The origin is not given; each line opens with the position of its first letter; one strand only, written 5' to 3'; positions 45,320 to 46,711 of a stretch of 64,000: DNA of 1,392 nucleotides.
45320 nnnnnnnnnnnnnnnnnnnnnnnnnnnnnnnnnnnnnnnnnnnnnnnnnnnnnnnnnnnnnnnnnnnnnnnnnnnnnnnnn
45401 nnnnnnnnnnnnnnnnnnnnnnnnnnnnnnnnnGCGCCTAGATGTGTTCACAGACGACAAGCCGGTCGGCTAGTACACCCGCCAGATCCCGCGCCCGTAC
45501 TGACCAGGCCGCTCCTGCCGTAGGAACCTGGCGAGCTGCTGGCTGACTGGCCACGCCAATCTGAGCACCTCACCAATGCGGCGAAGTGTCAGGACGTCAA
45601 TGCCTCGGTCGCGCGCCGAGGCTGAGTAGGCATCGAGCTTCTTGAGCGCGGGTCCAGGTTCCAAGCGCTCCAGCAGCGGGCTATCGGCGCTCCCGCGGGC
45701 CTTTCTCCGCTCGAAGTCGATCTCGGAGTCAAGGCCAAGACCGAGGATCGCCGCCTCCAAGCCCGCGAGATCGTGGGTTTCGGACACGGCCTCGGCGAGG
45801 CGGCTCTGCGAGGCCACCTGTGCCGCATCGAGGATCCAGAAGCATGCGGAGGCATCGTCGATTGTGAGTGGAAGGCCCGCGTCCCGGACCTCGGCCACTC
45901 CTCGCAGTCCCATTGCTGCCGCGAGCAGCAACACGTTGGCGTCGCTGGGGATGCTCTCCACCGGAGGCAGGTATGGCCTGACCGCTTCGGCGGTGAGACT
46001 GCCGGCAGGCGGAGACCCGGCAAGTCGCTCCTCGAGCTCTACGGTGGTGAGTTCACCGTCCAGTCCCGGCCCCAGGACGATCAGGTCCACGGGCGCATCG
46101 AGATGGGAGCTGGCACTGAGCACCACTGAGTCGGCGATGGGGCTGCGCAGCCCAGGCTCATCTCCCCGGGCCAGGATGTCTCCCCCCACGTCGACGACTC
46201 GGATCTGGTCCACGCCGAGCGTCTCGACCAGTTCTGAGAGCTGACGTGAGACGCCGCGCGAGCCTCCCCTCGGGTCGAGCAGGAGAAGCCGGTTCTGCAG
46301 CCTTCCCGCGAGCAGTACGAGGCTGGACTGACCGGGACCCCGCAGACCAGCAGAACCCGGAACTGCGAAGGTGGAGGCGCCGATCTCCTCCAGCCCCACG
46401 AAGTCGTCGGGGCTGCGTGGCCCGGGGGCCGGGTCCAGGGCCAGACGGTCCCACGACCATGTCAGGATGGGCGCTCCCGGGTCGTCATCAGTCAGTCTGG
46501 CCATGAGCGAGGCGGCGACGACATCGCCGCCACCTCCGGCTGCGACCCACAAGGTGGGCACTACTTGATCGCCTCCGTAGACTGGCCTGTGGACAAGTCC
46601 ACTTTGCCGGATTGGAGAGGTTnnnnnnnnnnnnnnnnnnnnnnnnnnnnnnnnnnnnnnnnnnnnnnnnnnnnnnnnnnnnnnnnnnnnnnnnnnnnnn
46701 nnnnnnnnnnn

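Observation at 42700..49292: AICE-like integration module at tRNA-Met with non-canonical cargo and no identifiable attL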

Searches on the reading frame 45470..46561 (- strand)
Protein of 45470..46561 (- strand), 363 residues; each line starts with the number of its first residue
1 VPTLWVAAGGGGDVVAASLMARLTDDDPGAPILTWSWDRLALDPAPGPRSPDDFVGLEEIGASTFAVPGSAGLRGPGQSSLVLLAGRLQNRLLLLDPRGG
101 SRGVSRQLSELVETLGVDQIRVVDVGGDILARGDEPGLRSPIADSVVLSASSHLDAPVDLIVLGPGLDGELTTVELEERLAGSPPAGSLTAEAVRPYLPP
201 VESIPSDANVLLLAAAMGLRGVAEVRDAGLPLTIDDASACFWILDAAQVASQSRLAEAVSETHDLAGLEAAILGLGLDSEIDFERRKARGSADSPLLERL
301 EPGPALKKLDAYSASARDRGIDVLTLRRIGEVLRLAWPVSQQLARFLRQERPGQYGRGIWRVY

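Call 9: search_protein_families(library=pfam, proteins=[window:45470-46561:-], max_evalue=0.01)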
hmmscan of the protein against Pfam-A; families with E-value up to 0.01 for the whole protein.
window:45470-46561:- (363 aa): 1 family
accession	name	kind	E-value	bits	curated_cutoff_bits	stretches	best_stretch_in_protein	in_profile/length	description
PF06626.17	DUF1152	-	1.1e-68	232.1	27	1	4-287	1-294/295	Protein of unknown function (DUF1152)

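Call 10: search_protein_families(library=ncbifam, proteins=[window:45470-46561:-], max_evalue=0.01)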
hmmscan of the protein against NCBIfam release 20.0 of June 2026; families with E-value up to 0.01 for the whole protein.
window:45470-46561:- (363 aa): 0 families

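Call 50: search_dna_similar(query=window:45470-46561:-, collection=plasmids, mode=protein, max_rows=20, max_evalue=0.001)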
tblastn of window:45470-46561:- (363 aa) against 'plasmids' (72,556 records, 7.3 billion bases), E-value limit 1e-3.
Records with a match: 6; places in all: 6; records where one place covers at least 80% of the query: 2.
Best place of each record, by identity: <60% 6.
By first word of the organism name: Streptomyces 2; Halostella 1; Halalkalicoccus 1; Natrinema 1; Nonomuraea 1.
By predicted mobility (MOB-suite, as given by PLSDB): non-mobilizable 6.
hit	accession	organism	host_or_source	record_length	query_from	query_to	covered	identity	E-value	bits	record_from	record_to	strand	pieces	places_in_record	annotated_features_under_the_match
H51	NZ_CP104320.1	Streptomyces angustmyceticus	whole organism,soil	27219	30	362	92%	42.0%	4e-60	216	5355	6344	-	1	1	DUF1152 domain-containing protein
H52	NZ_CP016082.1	Streptomyces sp. SAT1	Adenophora trachelioides Maxim.,single ...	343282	19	362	95%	38.3%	2e-27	120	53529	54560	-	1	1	DUF1152 domain-containing protein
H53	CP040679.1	Halostella pelagica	pure culture,isolated from salted brown ...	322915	36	299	73%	33.3%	2e-23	109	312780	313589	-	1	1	record has no annotation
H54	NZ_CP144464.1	Halalkalicoccus sp. FCH27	cell culture,Salt lake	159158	36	313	77%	30.5%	7e-16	87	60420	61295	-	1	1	DUF1152 domain-containing protein | NAD(+)/NADH kinase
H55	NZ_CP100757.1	Natrinema gelatinilyticum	marine sediment,sediment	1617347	128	251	34%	34.1%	3e-4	50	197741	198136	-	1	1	record has no annotation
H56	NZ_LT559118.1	Nonomuraea gerenzanensis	-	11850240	100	161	17%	45.2%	7e-5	52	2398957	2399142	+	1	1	none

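Call 51: get_annotated_region(hit=H51, flank=6000)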
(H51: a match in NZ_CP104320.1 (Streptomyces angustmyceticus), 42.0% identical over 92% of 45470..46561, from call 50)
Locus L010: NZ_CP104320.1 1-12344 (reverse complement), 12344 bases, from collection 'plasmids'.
description: Streptomyces angustmyceticus strain CQUSa03 plasmid p3, complete sequence
organism: Streptomyces angustmyceticus (NCBI taxid 285578)
taxonomy: Bacteria; Actinomycetota; Actinomycetes; Kitasatosporales; Streptomycetaceae; Streptomyces; Streptomyces angustmyceticus
host: -; source: whole organism,soil; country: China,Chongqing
typing (MOB-suite, as given by PLSDB): non-mobilizable
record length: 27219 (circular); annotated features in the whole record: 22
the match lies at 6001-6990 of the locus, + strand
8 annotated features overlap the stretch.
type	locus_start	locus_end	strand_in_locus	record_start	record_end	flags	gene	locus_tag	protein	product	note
CDS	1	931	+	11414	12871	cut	-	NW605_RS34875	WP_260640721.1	catalase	-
CDS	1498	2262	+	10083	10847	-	-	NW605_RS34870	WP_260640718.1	hypothetical protein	-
CDS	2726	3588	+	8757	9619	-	-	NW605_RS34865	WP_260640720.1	IS5 family transposase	-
CDS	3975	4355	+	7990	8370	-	-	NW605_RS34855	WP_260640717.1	MmcQ/YjbR family DNA-binding protein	-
CDS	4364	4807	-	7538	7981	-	-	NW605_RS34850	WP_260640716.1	ATP-binding protein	-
CDS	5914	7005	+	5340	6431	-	-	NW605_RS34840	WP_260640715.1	DUF1152 domain-containing protein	-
CDS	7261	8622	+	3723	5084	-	-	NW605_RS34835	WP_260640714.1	ATP-binding protein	-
CDS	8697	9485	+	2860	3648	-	-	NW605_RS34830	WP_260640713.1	DUF4435 domain-containing protein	-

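Call 52: get_annotated_region(hit=H52, flank=6000)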
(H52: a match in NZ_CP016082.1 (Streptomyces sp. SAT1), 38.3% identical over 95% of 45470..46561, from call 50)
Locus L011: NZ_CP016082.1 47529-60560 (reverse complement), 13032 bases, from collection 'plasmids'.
description: Streptomyces sp. SAT1 plasmid unnamed2, complete sequence
organism: Streptomyces sp. SAT1 (NCBI taxid 1849967)
taxonomy: Bacteria; Actinomycetota; Actinomycetes; Kitasatosporales; Streptomycetaceae; Streptomyces; Streptomyces sp. SAT1
host: -; source: Adenophora trachelioides Maxim.,single colony; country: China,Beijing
typing (MOB-suite, as given by PLSDB): non-mobilizable
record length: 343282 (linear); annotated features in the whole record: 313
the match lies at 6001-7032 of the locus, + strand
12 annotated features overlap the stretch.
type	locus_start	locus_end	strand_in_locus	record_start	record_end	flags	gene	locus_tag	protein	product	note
CDS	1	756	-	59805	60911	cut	-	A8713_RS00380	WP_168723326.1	caspase family protein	GO:0006508 - proteolysis [Evidence IEA]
CDS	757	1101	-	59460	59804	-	-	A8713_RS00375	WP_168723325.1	hypothetical protein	-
CDS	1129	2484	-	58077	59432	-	-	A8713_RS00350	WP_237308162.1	tetratricopeptide repeat protein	-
CDS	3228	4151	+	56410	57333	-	-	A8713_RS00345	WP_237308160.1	EamA family transporter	-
CDS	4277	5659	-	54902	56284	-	-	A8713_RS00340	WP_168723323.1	STM4012 family radical SAM protein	-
CDS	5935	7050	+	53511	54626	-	-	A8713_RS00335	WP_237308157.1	DUF1152 domain-containing protein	-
CDS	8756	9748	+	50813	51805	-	-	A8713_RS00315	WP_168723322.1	aldo/keto reductase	-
CDS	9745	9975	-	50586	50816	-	-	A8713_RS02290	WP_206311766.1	hypothetical protein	-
CDS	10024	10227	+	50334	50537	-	-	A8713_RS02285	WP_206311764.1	hypothetical protein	-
CDS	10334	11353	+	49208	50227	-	-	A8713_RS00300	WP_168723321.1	NADPH:quinone reductase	-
CDS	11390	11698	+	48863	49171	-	-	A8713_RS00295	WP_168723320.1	hypothetical protein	-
CDS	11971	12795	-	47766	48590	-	-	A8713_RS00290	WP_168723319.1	SAM-dependent methyltransferase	-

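Call 53: search_protein_families(library=padloc, proteins=[window:45470-46561:-], max_evalue=0.01)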
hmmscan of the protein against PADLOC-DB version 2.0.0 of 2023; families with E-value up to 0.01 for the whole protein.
window:45470-46561:- (363 aa): 0 families

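Call 54: search_protein_families(library=phrogs, proteins=[window:45470-46561:-], max_evalue=0.001)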
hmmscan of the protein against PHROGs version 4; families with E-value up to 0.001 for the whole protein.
window:45470-46561:- (363 aa): 0 families

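Call 67: search_solved_structures(query=window:45470-46561:-, max_evalue=0.01)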
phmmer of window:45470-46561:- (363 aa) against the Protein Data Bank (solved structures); distinct sequences matched with E-value up to 0.01: 0.

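Call 86: predict_structure(protein=window:45470-46561:-)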
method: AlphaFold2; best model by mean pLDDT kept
length: 363 residues; sequences in the alignment: 1
mean_pLDDT: 33.7   pTM: 0.25
mean pLDDT of the five models: 33.7, 33.0, 29.2, 29.2, 28.0
residues with pLDDT >= 90: 0; 70-90: 0; 50-70: 46; < 50: 317
segments of 3 or more residues with pLDDT < 50: 1-302, 350-363
pLDDT, mean of each block of 10 residues (from residue 1): 31 31 35 30 24 25 25 27 34 31 38 38 27 24 25 26 26 28 25 27 29 32 31 31 31 29 32 32 33 38 55 58 57 55 52 42 35
secondary structure, 60 per line:
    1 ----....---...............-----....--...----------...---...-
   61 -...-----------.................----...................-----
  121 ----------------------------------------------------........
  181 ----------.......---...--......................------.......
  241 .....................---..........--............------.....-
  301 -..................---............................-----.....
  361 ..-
elements in order: E5-8 H12-26 E32-35 H76-92 H97-115 H173-180 H191-197 H206-227 H234-261 H265-274 H277-288 H295-299 H302-319 H323-350 H356-362

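Call 96: search_protein_representatives(protein=window:45470-46561:-)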
Query: 363 residues. Proteins with E-value up to 0.001 (for the whole library): 671; up to 1e-10: 425; up to 1e-30: 152. The best 150 are listed.
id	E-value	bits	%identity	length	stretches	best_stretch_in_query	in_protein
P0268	2.8e-175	599.5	94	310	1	55-362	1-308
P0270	6.4e-79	282.5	45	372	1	2-362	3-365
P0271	1.0e-73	265.4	46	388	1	4-361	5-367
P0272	4.9e-72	259.8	43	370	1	3-361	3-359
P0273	5.5e-69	249.8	43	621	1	4-337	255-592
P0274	9.7e-69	249.0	42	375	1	4-333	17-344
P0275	2.0e-67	244.7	44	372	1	1-361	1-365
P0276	1.3e-66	242.0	45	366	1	4-361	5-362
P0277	2.8e-66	240.9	43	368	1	1-362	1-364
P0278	2.0e-65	238.1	40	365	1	4-362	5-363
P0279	3.5e-65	237.3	42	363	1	3-333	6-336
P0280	9.9e-65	235.8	44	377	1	4-360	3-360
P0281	1.0e-64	235.8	42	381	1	4-362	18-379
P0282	2.7e-64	234.4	46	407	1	4-338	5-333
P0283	1.7e-63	231.7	41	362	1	1-336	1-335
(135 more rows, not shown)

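Call 98: search_solved_structures(query=A2, max_evalue=10)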
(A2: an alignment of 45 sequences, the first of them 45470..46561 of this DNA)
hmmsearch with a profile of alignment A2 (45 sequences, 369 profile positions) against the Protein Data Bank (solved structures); distinct sequences matched with E-value up to 10: 4.
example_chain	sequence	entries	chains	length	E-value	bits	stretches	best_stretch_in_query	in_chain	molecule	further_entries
7nhk_p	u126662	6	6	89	0.57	12.6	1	282-358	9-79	30S ribosomal protein S15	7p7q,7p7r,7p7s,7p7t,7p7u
6o8w_o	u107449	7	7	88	0.58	12.6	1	282-358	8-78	30S ribosomal protein S15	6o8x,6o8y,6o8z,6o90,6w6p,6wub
6z26_A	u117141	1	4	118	1.1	11.7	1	282-352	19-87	Spindle assembly abnormal protein 6 homolog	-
8a3y_R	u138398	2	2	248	1.7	11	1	245-330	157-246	RNA polymerase-associated protein RTF1 homolog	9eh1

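Call 100: find_related_loci(query=A2, collection=metagenome_contigs, flank=6000)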
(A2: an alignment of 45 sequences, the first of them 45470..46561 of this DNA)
Query A2 (363 aa) in metagenome_contigs; peptide patterns used: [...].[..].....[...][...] (x = any residue, [..] = any of these).
600 stretches matched a pattern (row limit reached: there are more); 45 encode a relative of the query (tblastn E <= 1e-3); 45 distinct loci.
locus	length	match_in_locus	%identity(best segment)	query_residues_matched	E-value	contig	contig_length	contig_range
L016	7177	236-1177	46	24-335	1e-72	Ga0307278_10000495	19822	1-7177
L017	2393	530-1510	43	4-331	3e-73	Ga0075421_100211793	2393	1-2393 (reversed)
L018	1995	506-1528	41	19-362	2e-69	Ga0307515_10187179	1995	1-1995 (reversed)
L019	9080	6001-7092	45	3-362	1e-64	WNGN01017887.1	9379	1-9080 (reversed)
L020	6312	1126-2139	42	19-346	2e-63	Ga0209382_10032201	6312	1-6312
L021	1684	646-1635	42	30-362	2e-65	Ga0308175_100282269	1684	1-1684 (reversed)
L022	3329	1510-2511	40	30-362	3e-62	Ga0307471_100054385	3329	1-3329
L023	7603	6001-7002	42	30-362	1e-58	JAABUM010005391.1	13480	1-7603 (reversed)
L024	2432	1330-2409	42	3-362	1e-59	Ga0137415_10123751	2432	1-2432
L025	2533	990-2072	42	1-360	3e-59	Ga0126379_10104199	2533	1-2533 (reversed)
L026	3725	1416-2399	41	30-360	3e-58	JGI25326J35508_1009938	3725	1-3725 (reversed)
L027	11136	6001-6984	41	32-362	5e-56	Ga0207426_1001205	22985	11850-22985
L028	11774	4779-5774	40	32-362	8e-56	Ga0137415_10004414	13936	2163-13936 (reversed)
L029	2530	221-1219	38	30-360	3e-55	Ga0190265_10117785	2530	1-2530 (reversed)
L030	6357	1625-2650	40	30-363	1e-53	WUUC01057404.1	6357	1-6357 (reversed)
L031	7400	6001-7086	39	1-362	4e-53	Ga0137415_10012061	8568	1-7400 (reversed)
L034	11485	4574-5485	41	32-336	1e-51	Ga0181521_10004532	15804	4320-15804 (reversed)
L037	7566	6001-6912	34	32-336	9e-50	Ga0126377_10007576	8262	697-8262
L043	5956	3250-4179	34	25-341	3e-39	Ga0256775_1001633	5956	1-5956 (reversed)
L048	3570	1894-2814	37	29-332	4e-34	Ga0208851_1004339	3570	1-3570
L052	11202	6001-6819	37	19-288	1e-23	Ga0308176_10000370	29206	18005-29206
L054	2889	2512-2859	45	30-141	3e-19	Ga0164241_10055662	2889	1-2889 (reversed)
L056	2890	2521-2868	42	1-115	1e-13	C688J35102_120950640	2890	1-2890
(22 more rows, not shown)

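Call 105: search_protein_families(library=pfam, proteins=[L052:2719-4326:-, L052:889-2583:-, L052:4530-5093:-, L052:652-861:-, L052:2429-2719:-, L052:4330-4530:-, L023:1411-2997:-, L023:4620-5027:-, L054:141-1475:-, L048:687-875:-], max_evalue=0.01)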
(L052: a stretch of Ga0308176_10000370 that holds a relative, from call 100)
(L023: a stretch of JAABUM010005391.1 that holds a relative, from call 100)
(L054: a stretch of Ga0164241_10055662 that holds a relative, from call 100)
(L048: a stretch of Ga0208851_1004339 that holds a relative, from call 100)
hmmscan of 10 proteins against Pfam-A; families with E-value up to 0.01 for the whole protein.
L052:2719-4326:- (536 aa): 2 families
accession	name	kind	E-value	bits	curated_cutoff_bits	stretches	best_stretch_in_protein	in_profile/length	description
PF01580.24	FtsK_SpoIIIE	-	1.8e-08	34.6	24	1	242-409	40-189/221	FtsK/SpoIIIE family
PF20703.3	nSTAND1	-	2.1e-05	24.8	27.1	1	226-396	17-174/379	Novel STAND NTPase 1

L052:889-2583:- (565 aa): 2 families
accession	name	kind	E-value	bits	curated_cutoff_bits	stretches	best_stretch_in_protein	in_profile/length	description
PF20199.4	RepSA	-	4.2e-155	517.6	34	1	107-548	2-438/438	Replication initiator protein, pSAM2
PF23343.2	REP_ORF2-G2P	-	2.7e-05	24.8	27.8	1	301-415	33-98/99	Replication-associated protein ORF2/G2P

L052:4530-5093:- (188 aa): 0 families

L052:652-861:- (70 aa): 7 families
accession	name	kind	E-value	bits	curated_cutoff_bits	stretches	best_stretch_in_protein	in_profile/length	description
PF12728.13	HTH_17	-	3.1e-09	37.4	27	1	17-67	1-49/51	Helix-turn-helix domain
PF13384.12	HTH_23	-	0.00046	20.4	24.6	1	19-39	19-39/50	Homeodomain-like domain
PF01381.28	HTH_3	-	0.0014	19.1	23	1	18-37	10-29/55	Helix-turn-helix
PF13411.12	MerR_1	-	0.0014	19.1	21.6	1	19-61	2-43/69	MerR HTH family regulatory protein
PF00376.29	MerR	-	0.003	17.8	28.2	1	23-44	5-26/38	MerR family regulatory protein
PF01527.26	HTH_Tnp_1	-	0.0056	17.3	24.1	1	21-41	27-47/75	Transposase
PF14549.12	P22_Cro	-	0.0086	16.3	30.2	0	21-38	13-30/60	DNA-binding transcriptional regulator Cro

L052:2429-2719:- (97 aa): 1 family
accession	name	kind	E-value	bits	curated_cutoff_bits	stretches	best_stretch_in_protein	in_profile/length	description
PF02467.21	Whib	-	0.00086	20.3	23.6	1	15-74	1-59/65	Transcription factor WhiB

L052:4330-4530:- (67 aa): 1 family
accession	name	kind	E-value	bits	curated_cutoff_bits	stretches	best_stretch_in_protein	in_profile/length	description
PF12059.13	DUF3540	-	0.0038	17.6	27.9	1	4-52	111-159/199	Protein of unknown function (DUF3540)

L023:1411-2997:- (529 aa): 2 families
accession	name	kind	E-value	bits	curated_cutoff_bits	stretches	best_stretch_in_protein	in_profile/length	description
PF20199.4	RepSA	-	8.1e-153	510.1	34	1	46-504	2-438/438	Replication initiator protein, pSAM2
PF23343.2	REP_ORF2-G2P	-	0.0002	22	27.8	1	215-353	15-98/99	Replication-associated protein ORF2/G2P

L023:4620-5027:- (136 aa): 0 families

L054:141-1475:- (445 aa): 2 families
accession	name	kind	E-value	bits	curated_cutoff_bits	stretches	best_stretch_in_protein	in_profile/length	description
PF00589.27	Phage_integrase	-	1.8e-24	86.9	27.1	1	253-429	6-169/172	Phage integrase family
PF14659.12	Phage_int_SAM_3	-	1.8e-11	44.5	22.6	1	143-199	1-57/58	Phage integrase, N-terminal SAM-like domain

L048:687-875:- (63 aa): 2 families
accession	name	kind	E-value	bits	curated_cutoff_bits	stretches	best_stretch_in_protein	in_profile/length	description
PF12728.13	HTH_17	-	1.8e-11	44.6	27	1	11-59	1-49/51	Helix-turn-helix domain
PF21531.3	Rv2175c_wHTH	-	0.0046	17.3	27.1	1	11-49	15-53/57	DNA-binding protein Rv2175c, wHTH domain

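Call 109: search_protein_families(library=pfam, proteins=[L052:7941-8858:+, L052:9174-10295:+, L052:7369-7965:+, L043:5163-5816:-, L034:8967-9839:-, L034:8371-8709:-, L034:3165-3602:-, L034:2250-2885:-, L034:1417-2250:+, L034:492-1427:+], max_evalue=0.01)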
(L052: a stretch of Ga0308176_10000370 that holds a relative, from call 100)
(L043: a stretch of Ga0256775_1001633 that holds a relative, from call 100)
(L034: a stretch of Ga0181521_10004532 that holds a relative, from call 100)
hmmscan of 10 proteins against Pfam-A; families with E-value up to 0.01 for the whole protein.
L052:7941-8858:+ (305 aa): 1 family
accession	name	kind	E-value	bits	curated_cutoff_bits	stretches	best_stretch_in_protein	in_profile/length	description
PF03793.24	PASTA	-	1.5e-05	25.3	23.2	1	257-304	15-63/64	PASTA domain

L052:9174-10295:+ (373 aa): 1 family
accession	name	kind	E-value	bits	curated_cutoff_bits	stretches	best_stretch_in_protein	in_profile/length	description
PF01828.24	Peptidase_A4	-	8.6e-21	74.8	22.3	1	155-350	1-189/206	Peptidase A4 family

L052:7369-7965:+ (198 aa): 6 families
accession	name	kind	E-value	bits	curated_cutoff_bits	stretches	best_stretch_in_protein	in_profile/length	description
PF08281.18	Sigma70_r4_2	-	7.9e-15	54.7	25.7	1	125-177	2-54/54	Sigma-70, region 4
PF04545.22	Sigma70_r4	-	8.5e-12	44.8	24.1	1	131-179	2-50/50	Sigma-70, region 4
PF04542.20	Sigma70_r2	-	1.1e-10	41.5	24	1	36-97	7-70/71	Sigma-70 region 2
PF22029.2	PhyR_sigma2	-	7e-05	23.2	27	1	38-77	8-47/55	Sigma2 domain of PhyR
PF07638.17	Sigma70_ECF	-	0.00057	20.3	21.1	1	56-181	53-183/185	ECF sigma factor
PF13384.12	HTH_23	-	0.0083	16.4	24.6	1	137-172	5-40/50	Homeodomain-like domain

L043:5163-5816:- (218 aa): 0 families

L034:8967-9839:- (291 aa): 0 families

L034:8371-8709:- (113 aa): 0 families

L034:3165-3602:- (146 aa): 0 families

L034:2250-2885:- (212 aa): 2 families
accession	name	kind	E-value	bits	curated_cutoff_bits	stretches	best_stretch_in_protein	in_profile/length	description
PF01612.26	DNA_pol_A_exo1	-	4.8e-26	92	23.6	1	13-179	6-172/173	3'-5' exonuclease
PF13482.12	RNase_H_2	-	0.0085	16.5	22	0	33-140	4-118/165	RNase_H superfamily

L034:1417-2250:+ (278 aa): 1 family
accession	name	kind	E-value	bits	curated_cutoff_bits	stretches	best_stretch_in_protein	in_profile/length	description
PF08797.16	HIRAN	-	0.0026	18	24.7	1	179-235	19-75/96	HIRAN domain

L034:492-1427:+ (312 aa): 2 families
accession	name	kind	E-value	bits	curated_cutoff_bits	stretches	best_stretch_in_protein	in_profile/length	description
PF07804.18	HipA_C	-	1.6e-07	31.7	30.5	1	22-205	4-163/213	HipA-like C-terminal domain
PF20613.4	HipA_2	-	0.0032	17.2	27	0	164-177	112-125/240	HipA-like kinase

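Call 110: predict_structure(alignment_id=A2)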
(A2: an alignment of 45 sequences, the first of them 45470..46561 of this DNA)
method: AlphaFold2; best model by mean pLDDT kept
length: 363 residues; sequences in the alignment: 45
mean_pLDDT: 95.3   pTM: 0.93
mean pLDDT of the five models: 95.3, 95.0, 95.0, 94.9, 94.8
residues with pLDDT >= 90: 327; 70-90: 36; 50-70: 0; < 50: 0
segments of 3 or more residues with pLDDT < 50: none
pLDDT, mean of each block of 10 residues (from residue 1): 95 97 90 95 92 98 96 95 97 97 98 97 98 93 97 96 97 96 97 97 95 98 94 98 98 97 96 93 86 83 96 98 97 94 96 95 93
secondary structure, 60 per line:
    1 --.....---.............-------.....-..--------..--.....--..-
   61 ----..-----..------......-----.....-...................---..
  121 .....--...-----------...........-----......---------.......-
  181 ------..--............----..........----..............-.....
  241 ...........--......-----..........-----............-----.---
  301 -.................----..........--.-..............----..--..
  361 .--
elements in order: E3-7 H11-23 E31-35 H80-85 E91-95 H97-115 E119-125 H142-152 E158-163 H173-179 H191-202 H207-216 E221-225 H226-229 E230-234 H236-239 E240-245 H246-251 H254-259 H265-274 H280-291 H302-318 E323-325 H326-332 H337-350 E359-361
